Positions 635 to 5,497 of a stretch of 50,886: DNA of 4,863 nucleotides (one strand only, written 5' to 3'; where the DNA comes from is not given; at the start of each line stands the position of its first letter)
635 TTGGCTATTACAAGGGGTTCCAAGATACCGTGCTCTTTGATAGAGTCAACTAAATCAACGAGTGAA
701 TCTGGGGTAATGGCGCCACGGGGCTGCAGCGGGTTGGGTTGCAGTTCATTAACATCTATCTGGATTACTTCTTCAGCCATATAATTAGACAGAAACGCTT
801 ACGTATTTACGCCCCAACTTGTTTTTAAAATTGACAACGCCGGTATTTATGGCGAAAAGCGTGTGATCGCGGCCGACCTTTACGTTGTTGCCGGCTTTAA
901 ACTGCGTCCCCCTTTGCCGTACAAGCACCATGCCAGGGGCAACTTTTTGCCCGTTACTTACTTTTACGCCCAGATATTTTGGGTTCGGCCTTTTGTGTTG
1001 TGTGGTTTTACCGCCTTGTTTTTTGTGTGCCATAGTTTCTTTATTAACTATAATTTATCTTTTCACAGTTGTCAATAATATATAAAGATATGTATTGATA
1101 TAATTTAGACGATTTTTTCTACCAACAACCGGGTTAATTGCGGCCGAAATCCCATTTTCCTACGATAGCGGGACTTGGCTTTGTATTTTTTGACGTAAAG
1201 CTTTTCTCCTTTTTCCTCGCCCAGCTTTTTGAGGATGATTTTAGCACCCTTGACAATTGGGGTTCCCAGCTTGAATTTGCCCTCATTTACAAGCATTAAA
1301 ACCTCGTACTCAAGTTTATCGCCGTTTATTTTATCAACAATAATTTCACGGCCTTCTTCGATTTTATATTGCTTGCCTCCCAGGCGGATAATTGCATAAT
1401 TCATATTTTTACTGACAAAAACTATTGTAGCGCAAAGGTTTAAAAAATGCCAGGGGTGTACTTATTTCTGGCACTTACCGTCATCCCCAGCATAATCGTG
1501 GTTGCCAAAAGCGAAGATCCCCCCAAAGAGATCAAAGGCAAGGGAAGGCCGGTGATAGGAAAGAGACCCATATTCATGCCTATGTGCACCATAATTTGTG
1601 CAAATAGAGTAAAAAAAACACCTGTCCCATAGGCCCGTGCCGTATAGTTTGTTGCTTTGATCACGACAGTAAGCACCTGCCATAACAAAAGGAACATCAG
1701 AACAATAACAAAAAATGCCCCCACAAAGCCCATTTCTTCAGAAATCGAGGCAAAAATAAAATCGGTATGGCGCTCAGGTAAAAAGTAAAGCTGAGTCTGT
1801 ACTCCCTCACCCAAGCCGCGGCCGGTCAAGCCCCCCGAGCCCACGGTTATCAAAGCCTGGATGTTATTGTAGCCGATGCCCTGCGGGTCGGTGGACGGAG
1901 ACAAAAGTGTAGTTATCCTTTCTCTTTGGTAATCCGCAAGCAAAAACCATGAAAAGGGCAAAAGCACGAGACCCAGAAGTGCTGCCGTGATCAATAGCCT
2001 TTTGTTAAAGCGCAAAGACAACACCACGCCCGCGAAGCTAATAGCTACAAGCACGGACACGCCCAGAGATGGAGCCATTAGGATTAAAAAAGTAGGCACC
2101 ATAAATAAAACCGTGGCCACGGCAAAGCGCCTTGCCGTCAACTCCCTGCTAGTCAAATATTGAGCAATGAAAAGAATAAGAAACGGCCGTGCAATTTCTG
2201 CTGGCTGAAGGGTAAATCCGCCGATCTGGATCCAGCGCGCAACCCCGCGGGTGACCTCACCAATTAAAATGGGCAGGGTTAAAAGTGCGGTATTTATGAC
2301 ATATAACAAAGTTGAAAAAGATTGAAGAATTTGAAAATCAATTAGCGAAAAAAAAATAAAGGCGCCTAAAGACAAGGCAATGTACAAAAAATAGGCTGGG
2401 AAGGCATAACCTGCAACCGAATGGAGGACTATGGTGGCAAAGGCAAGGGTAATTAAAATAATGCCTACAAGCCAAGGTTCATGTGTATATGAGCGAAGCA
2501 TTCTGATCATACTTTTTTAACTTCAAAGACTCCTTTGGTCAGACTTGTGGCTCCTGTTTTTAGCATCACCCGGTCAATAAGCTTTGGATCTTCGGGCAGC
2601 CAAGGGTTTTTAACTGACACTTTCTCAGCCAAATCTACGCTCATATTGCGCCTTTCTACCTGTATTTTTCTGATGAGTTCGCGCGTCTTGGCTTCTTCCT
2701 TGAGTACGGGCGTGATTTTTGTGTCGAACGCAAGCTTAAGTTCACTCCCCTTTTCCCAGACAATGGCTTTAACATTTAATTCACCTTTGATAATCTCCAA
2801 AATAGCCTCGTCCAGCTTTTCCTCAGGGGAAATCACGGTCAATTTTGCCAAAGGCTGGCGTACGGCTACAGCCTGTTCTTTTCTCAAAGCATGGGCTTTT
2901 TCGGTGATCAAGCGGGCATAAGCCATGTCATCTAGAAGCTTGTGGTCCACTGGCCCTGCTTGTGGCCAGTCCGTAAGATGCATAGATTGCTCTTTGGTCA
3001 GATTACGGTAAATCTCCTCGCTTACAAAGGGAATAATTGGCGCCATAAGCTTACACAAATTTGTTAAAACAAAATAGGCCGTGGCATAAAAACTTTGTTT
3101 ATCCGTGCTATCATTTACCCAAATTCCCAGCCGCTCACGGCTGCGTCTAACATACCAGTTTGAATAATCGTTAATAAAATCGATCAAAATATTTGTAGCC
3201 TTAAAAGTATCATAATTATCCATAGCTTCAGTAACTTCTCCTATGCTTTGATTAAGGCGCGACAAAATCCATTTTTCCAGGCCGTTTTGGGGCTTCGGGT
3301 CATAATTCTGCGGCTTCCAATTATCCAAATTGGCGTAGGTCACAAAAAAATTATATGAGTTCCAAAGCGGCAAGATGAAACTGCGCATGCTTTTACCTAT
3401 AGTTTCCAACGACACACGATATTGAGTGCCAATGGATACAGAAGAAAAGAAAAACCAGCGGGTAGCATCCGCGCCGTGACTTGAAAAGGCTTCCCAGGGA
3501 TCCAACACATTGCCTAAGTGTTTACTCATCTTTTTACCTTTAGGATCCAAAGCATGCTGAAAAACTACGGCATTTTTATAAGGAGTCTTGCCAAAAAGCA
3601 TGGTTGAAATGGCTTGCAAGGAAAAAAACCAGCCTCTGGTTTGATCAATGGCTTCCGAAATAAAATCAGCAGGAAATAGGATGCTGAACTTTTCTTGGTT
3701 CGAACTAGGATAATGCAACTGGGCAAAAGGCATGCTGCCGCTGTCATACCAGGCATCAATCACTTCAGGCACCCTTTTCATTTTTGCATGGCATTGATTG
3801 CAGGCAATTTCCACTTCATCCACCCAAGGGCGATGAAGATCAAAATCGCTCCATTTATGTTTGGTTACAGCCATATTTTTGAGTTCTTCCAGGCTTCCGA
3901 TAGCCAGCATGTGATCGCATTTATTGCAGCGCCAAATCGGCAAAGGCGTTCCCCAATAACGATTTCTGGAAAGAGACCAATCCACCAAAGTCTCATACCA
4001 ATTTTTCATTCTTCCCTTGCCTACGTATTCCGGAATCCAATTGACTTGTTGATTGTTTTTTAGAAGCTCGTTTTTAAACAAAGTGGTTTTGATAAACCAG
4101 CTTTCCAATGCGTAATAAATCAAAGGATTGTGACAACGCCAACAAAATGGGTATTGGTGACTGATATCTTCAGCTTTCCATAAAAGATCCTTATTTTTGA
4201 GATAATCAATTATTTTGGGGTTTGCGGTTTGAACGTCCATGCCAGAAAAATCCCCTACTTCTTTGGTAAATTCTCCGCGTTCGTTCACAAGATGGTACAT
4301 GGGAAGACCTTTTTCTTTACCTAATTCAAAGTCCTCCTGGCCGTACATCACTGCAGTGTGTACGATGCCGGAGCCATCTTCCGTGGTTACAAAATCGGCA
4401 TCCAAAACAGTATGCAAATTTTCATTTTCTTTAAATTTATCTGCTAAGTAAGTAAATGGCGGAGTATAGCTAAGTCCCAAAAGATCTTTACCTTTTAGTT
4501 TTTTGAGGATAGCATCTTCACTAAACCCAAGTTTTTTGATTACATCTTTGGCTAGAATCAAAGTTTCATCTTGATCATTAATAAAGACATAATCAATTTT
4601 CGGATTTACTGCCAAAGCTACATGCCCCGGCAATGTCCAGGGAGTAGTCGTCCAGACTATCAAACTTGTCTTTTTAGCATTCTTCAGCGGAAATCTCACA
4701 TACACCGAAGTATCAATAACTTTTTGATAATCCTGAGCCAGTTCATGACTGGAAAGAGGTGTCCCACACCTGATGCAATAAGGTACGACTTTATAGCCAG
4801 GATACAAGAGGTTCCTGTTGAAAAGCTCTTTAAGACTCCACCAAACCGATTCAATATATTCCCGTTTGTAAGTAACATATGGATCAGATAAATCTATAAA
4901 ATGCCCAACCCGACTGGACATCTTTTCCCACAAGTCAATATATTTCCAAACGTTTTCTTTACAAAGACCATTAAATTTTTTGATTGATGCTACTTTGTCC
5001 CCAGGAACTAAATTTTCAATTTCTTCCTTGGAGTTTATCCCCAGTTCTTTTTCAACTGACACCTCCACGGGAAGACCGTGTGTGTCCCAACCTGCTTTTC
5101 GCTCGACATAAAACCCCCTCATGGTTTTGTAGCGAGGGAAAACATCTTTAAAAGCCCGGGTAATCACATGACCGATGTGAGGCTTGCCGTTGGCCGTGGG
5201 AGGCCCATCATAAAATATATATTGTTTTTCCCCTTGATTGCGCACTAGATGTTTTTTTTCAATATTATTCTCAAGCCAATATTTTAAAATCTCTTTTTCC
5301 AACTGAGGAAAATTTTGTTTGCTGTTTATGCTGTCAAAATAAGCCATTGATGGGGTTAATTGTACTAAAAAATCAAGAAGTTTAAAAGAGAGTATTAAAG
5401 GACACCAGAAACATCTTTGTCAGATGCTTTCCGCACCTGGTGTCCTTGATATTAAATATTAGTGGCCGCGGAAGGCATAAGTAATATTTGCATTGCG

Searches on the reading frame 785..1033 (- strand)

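Call 26: search_protein_families(library=pfam, proteins=[window:785-1033:-], max_evalue=0.001)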
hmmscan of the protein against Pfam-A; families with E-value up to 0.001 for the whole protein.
window:785-1033:- (82 aa): 1 family
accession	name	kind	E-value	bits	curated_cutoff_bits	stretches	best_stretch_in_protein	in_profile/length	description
PF01016.24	Ribosomal_L27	-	2.7e-30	104.7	20.5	1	2-80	1-79/79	Ribosomal L27 protein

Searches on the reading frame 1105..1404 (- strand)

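Call 26: search_protein_families(library=pfam, proteins=[window:1105-1404:-], max_evalue=0.001)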
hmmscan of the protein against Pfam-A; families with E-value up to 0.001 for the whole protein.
window:1105-1404:- (99 aa): 1 family
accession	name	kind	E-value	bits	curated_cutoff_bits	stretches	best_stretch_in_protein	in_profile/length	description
PF00829.26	Ribosomal_L21p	-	5.9e-25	87.9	27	1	3-98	2-99/99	Ribosomal prokaryotic L21 protein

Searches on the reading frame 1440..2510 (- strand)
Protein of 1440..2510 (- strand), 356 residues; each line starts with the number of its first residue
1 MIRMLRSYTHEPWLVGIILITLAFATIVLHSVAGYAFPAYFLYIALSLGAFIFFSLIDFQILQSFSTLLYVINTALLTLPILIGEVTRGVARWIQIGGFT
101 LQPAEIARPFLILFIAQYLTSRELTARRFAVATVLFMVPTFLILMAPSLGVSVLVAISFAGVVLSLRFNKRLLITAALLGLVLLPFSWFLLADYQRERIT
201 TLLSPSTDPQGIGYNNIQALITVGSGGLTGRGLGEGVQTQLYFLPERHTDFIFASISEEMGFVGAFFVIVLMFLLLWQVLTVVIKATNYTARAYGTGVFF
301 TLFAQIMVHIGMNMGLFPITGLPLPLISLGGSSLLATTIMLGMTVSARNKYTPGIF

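Call 26: search_protein_families(library=pfam, proteins=[window:1440-2510:-], max_evalue=0.001)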
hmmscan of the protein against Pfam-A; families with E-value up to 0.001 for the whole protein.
window:1440-2510:- (356 aa): 1 family
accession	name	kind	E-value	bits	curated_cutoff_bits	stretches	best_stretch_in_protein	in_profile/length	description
PF01098.24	FTSW_RODA_SPOVE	-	3.5e-76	257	26.4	1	30-348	31-351/356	Cell cycle protein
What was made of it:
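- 1440..2510 (-): Second SEDS gene (rodA-like), intact. Pfam FTSW_RODA_SPOVE E 3.5e-76 (call 26).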

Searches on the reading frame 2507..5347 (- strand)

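Call 26: search_protein_families(library=pfam, proteins=[window:2507-5347:-], max_evalue=0.001)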
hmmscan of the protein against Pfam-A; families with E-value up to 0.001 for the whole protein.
window:2507-5347:- (946 aa): 4 families
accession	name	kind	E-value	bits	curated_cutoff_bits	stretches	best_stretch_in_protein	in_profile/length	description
PF00133.28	tRNA-synt_1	-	1.9e-110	369.9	22.7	1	20-636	2-405/414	tRNA synthetases class I (I, L, M and V)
PF08264.19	Anticodon_1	-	1.5e-31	109.7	25.1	1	691-834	1-145/148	Anticodon-binding domain of tRNA ligase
PF09334.17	tRNA-synt_1g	-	1.8e-15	57.1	20.1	1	52-111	10-68/391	tRNA synthetases class I (M)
PF19302.4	DUF5915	-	5.6e-06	26.5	27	1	847-913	79-143/195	Domain of unknown function (DUF5915)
